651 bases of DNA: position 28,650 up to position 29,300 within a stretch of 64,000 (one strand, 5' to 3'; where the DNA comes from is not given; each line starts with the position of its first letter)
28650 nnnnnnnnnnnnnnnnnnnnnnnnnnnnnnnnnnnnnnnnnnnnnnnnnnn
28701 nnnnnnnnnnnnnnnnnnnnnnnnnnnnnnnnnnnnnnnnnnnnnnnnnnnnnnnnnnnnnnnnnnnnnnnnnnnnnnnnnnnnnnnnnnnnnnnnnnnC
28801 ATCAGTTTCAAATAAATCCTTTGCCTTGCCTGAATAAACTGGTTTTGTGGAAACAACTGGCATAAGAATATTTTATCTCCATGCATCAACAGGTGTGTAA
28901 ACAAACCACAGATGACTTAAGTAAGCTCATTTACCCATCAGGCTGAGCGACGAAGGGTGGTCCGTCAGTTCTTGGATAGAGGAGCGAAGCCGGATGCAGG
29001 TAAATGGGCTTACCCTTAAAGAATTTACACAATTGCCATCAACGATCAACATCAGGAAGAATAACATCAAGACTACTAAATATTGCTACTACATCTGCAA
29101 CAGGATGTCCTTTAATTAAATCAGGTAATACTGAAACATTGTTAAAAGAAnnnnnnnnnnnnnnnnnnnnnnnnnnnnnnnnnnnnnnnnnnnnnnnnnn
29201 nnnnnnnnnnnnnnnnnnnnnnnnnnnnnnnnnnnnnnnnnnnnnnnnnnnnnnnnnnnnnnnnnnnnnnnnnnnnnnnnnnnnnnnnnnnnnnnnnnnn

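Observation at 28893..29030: A ~110-nt GC-rich structured element is shared by the 5' regions of purC-purS and purQ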

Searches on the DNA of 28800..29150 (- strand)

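Call 4: search_rna_families(source=window, start=28800, end=29150, threshold=evalue, max_evalue=10, show_alignments=3)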
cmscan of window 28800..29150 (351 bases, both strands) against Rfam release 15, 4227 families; matches with E-value up to 10: 2.
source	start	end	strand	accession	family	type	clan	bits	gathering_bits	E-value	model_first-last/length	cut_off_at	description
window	28932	28948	+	RF01310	sR7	Gene; snRNA; snoRNA; CD-box;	-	10.4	37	6.5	41-57/57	no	Small nucleolar RNA sR7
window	28800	29032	+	RF02267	Vax2os1_2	Gene; lncRNA;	-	4.8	55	2.4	228-466/466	5'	Vax2os1 conserved region 2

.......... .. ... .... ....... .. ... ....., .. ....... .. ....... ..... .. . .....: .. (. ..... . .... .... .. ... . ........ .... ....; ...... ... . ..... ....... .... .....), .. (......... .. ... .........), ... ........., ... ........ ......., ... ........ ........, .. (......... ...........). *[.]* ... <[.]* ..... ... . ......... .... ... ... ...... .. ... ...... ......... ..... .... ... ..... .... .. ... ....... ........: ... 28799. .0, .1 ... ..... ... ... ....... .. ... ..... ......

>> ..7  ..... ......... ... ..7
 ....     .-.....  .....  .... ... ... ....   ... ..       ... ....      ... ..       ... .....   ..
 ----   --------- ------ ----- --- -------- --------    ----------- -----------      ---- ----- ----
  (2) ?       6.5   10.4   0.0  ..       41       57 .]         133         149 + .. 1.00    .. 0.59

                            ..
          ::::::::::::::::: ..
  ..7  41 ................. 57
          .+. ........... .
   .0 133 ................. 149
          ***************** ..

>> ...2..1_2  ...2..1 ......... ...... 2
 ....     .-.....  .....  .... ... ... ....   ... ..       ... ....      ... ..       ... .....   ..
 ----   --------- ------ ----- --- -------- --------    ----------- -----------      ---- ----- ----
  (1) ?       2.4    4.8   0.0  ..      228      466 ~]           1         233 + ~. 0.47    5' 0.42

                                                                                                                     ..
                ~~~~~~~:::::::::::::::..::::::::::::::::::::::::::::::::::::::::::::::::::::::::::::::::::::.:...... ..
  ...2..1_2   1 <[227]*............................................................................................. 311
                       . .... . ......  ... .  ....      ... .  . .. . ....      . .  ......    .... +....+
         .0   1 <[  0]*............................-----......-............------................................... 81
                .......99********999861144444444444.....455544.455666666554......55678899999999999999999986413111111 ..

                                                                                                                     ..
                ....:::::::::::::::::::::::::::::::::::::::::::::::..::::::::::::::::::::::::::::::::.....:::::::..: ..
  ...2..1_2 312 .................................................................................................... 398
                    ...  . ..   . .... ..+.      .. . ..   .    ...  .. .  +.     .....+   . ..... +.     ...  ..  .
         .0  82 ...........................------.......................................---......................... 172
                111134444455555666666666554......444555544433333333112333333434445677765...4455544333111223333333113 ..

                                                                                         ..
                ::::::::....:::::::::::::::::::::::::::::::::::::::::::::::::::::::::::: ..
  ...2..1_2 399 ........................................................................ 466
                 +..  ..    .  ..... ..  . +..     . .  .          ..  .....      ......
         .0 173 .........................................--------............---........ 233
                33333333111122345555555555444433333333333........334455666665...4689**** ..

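Call 38: build_rna_model(alignment_id=A5)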
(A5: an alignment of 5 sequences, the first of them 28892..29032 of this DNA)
Model R1 built from alignment A5 (5 sequences, 145 columns); structure: RNAalifold consensus.
model positions 135; base pairs 38; branch points 2; effective number of sequences 1.19; information 0.59 bits per position. Calibrated on 0.2 Mb of random sequence (short: E-values are rough).
structure used (alignment columns):
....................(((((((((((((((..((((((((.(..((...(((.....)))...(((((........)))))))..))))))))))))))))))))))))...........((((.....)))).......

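Call 39: search_with_rna_model(model_id=R1, sources=[window, L001, L002, L003, L004, L005, L006, L007, L008, L009, L010, L011, L012, L013, L014, L015, L019, L028], max_evalue=10)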
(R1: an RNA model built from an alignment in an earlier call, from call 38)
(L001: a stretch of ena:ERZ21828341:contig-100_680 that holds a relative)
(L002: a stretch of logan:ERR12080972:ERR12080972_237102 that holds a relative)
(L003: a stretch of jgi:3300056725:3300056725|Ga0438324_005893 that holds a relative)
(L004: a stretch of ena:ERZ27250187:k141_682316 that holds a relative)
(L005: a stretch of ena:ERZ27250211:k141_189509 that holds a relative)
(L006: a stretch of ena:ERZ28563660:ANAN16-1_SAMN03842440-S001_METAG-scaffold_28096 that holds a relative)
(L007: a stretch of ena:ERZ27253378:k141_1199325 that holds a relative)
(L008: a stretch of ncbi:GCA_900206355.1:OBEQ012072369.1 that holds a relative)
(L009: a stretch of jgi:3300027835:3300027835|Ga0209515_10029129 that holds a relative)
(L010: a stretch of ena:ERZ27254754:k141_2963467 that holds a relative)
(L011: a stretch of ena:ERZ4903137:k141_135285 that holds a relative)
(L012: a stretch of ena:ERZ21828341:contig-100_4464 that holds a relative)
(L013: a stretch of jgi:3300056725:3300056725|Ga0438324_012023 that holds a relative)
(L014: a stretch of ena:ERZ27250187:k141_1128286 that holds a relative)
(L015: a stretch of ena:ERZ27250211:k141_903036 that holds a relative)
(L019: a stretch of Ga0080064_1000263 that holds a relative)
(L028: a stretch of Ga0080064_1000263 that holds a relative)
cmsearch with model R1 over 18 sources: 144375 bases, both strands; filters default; matches with E-value up to 10: 10.
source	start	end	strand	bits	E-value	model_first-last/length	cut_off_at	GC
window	28892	29029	-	150.7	5.1e-33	1-135/135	no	0.47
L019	9752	9886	-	142.1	5.6e-31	1-135/135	no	0.46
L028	179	314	+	141.8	6.6e-31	1-135/135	no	0.46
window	41934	42059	+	139.1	2.8e-30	1-135/135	no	0.49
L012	2223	2348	+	135.9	1.6e-29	1-135/135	no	0.45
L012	2227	2344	-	32.3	6.5e-05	1-135/135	no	0.44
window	28908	29033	+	29.9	0.00024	1-135/135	no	0.47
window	41930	42055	-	27.2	0.001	1-135/135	no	0.48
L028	177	297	-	21.6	0.022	1-135/135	no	0.48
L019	9765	9890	+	20.3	0.044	1-135/135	no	0.46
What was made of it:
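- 28891..29036 (-): Copy 1 of the hairpin repeat (long form, 146 nt), inserted between the nuoD-like stop codon and purC-purS. Covariance model hit at 28892-29029 (-), 150.7 bits (call 39).
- On The window's other GC-rich leader elements (18562-18723; about 34720-34870; about 9975-10095; about 60486-60600): Covariance model R1 does not hit them at E up to 10 (call 39).
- Checked: It finds nothing else in the 64-kb window (call 39), so the match is far beyond chance.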

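Call 55: search_with_rna_model(model_id=R1, sources=[L031, L032, L033], max_evalue=1)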
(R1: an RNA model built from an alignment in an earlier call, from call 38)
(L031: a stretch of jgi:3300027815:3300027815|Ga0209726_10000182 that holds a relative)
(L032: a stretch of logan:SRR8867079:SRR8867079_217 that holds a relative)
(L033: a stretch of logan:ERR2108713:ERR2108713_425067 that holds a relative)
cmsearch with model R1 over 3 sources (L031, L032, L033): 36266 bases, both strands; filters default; matches with E-value up to 1: 0.
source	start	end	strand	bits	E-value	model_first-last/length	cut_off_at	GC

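Call 68: search_with_rna_model(model_id=R1, sources=[L036, L034, L035], max_evalue=1)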
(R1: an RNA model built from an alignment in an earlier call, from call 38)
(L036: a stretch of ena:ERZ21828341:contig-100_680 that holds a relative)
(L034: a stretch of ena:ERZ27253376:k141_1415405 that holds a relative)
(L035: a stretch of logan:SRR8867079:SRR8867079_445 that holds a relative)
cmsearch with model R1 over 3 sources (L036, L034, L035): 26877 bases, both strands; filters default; matches with E-value up to 1: 3.
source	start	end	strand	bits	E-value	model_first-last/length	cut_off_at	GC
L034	2734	2871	+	150.7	9.6e-34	1-135/135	no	0.47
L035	2734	2802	+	65.1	1.9e-13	1-69/135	3'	0.46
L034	2730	2855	-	29.9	4.4e-05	1-135/135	no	0.47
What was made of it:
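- On MITE: None was found in a further 10 kb of the window genome or in 20 kb of the 95% relative (calls 55, 68).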
